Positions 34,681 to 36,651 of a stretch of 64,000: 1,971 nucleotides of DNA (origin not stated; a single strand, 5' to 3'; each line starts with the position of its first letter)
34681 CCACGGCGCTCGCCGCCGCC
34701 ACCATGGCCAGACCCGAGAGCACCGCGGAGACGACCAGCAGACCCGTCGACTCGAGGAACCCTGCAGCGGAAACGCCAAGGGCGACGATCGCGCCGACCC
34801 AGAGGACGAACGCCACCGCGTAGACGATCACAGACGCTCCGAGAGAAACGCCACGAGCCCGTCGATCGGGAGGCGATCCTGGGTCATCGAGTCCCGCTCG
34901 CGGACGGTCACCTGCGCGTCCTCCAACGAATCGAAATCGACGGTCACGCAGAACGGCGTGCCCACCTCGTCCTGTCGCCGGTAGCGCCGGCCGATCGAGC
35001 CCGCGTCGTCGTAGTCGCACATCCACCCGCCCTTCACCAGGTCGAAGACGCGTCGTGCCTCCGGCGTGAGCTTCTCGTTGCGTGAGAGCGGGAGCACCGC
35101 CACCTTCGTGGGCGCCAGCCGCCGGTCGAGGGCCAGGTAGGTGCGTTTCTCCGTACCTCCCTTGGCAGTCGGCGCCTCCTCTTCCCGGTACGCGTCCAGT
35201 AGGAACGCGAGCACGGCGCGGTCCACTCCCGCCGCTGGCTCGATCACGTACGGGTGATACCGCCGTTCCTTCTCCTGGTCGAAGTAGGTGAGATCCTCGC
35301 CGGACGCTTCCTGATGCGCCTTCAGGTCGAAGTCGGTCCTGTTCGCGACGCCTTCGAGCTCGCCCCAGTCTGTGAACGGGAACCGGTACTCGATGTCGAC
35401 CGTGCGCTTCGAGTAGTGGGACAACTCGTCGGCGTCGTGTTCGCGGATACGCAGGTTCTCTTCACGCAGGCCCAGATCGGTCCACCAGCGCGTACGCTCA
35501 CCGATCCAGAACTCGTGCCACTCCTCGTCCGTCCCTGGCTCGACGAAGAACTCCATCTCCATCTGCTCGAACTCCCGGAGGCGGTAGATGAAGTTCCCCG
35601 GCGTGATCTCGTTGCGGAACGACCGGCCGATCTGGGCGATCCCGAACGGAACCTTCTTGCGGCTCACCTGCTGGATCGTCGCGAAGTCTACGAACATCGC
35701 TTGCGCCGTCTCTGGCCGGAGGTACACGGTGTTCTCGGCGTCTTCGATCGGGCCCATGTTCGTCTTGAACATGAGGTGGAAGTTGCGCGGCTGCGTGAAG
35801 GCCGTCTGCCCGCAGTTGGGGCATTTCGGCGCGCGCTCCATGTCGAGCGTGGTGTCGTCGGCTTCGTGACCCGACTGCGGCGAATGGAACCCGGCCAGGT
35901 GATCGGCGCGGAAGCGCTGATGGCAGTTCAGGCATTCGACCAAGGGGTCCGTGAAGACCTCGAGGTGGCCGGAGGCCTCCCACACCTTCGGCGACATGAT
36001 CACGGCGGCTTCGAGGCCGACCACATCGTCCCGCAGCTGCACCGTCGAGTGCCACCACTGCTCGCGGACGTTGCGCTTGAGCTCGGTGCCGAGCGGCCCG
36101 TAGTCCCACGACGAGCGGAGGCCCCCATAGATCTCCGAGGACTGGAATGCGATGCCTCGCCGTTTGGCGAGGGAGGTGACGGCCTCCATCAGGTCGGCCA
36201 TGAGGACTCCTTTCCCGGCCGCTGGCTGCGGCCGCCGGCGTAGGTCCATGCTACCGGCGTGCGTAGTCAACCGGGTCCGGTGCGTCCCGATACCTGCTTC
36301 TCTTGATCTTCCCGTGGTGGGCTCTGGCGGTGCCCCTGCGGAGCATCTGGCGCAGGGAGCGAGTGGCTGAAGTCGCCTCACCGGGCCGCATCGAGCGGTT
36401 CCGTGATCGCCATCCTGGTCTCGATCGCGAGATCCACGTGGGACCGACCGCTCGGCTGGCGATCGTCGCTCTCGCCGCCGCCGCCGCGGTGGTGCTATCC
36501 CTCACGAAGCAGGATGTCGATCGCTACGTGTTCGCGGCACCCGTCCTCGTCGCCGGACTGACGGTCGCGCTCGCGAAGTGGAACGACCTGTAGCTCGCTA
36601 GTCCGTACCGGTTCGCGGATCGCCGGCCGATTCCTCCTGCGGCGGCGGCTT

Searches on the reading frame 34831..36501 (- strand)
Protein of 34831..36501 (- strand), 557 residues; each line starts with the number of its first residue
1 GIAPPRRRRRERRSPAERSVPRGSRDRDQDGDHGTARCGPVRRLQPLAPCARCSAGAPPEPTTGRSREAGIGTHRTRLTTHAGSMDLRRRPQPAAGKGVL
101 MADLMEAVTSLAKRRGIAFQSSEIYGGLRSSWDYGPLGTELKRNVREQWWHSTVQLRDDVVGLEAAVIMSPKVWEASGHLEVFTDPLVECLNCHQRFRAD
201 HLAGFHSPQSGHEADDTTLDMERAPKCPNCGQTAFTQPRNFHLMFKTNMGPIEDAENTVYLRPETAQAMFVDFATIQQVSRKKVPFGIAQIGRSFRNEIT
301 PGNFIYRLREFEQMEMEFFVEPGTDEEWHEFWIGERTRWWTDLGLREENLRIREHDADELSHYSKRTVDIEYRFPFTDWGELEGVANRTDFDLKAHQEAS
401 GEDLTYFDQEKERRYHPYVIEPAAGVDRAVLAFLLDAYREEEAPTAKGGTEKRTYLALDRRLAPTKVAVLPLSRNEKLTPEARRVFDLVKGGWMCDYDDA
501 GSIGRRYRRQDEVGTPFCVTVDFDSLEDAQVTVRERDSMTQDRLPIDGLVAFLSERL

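Call 73: search_protein_families(library=pfam, proteins=[window:34831-36501:-], max_evalue=0.0001)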
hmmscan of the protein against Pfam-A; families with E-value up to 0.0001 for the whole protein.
window:34831-36501:- (557 aa): 2 families
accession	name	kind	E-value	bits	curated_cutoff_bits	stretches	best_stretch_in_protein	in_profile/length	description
PF03129.25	HGTP_anticodon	-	9.3e-20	71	21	1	466-555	1-93/94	Anticodon binding domain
PF00587.30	tRNA-synt_2b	-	7.6e-13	49.3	29.3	1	254-434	6-176/179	tRNA synthetase class II core domain (G, H, P, S and T)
